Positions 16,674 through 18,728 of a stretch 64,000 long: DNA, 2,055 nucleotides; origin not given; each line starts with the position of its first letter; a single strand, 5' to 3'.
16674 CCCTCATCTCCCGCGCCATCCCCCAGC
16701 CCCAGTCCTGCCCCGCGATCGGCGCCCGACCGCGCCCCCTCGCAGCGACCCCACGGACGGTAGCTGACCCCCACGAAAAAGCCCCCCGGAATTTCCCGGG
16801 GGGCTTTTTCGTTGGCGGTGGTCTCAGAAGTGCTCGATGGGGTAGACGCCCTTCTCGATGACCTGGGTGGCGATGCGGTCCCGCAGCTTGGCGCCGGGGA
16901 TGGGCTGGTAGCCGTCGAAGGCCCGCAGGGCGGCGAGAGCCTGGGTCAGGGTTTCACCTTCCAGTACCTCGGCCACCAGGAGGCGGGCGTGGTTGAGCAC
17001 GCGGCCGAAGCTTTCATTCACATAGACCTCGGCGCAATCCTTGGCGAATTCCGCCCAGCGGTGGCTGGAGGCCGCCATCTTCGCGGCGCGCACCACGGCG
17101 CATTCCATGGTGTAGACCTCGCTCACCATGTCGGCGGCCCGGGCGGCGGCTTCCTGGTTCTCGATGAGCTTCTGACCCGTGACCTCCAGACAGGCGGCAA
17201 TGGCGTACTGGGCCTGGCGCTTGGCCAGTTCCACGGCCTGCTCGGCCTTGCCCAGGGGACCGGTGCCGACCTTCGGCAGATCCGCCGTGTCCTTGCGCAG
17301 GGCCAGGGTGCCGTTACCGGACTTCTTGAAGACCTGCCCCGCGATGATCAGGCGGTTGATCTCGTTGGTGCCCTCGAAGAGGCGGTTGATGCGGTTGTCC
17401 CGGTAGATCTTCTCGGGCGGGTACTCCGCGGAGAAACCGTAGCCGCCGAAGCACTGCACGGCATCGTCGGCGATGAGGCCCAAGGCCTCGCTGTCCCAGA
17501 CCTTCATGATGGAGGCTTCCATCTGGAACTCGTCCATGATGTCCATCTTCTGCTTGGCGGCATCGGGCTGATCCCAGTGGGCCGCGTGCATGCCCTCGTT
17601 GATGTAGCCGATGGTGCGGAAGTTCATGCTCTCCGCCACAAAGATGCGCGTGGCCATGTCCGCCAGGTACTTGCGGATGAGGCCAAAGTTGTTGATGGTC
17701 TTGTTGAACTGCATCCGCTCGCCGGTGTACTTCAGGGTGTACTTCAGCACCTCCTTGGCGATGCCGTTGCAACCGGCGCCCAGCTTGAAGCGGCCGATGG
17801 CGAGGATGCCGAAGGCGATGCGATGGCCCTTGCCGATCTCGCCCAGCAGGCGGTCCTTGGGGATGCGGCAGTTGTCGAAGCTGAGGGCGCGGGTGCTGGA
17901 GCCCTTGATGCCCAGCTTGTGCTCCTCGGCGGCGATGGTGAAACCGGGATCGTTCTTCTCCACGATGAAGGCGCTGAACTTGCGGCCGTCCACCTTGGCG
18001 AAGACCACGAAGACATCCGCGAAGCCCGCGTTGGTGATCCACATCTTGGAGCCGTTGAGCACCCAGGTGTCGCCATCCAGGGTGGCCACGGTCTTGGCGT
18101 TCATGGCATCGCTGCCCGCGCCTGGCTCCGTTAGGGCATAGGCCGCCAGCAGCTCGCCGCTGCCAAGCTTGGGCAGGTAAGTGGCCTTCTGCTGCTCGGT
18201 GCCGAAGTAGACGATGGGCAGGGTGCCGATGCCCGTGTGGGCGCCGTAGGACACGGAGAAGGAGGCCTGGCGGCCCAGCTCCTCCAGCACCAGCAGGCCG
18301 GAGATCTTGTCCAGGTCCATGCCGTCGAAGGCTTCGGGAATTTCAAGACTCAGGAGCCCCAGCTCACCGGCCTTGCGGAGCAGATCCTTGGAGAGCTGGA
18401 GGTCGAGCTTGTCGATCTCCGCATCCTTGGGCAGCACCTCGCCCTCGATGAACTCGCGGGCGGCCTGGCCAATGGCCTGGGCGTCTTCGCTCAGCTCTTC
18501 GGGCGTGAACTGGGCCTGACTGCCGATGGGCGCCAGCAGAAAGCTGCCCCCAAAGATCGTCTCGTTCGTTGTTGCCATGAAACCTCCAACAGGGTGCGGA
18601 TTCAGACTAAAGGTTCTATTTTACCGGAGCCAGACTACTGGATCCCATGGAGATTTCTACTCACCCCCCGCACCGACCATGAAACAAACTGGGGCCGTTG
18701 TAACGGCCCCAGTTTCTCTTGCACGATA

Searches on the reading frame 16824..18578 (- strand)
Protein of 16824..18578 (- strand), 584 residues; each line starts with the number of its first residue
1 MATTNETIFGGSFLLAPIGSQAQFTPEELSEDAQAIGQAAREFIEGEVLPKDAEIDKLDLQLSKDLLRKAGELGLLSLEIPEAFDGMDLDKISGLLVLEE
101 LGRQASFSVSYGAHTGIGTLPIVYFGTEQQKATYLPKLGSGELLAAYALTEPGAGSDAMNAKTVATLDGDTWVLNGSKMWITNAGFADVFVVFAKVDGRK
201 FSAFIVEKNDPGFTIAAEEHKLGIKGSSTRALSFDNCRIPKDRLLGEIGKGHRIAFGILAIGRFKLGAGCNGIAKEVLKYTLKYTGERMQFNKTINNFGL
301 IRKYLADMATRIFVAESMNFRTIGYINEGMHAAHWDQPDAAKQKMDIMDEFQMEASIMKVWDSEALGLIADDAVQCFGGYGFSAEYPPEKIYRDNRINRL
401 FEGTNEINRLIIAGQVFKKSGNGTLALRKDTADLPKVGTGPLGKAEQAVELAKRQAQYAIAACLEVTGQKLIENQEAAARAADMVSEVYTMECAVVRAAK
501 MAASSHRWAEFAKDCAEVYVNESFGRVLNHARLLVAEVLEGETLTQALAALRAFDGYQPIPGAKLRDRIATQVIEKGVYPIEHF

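Call 8: search_protein_families(library=pfam, proteins=[window:16824-18578:-], max_evalue=0.01)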
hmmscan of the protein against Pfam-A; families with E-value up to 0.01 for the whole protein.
window:16824-18578:- (584 aa): 7 families
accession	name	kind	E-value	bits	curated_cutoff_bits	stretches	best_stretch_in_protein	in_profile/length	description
PF00441.29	Acyl-CoA_dh_1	-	2.8e-34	118.9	22.4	1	249-415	1-148/150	Acyl-CoA dehydrogenase, C-terminal domain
PF02771.21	Acyl-CoA_dh_N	-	4.4e-29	101.6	22.9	1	30-142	1-113/113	Acyl-CoA dehydrogenase, N-terminal domain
PF02770.24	Acyl-CoA_dh_M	-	1.5e-27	96.1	33.3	1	146-237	1-97/97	Acyl-CoA dehydrogenase, middle domain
PF21263.2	Acyl-CoA-dh_C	-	7.4e-16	58.7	27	1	467-552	17-95/96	Acyl-CoA dehydrogenase, C-terminal domain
PF08028.16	Acyl-CoA_dh_2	-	1e-08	36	22.7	1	272-405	9-133/134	Acyl-CoA dehydrogenase, C-terminal domain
PF21343.2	ACAD9-ACADV_C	-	4.9e-06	27.3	27.8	1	457-530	18-91/120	ACAD9/ACADV, C-terminal domain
PF22924.1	ACOX_C_alpha1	-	5.4e-05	23.5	27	1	259-407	4-159/169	Acyl-CoA oxidase, C-alpha1 domain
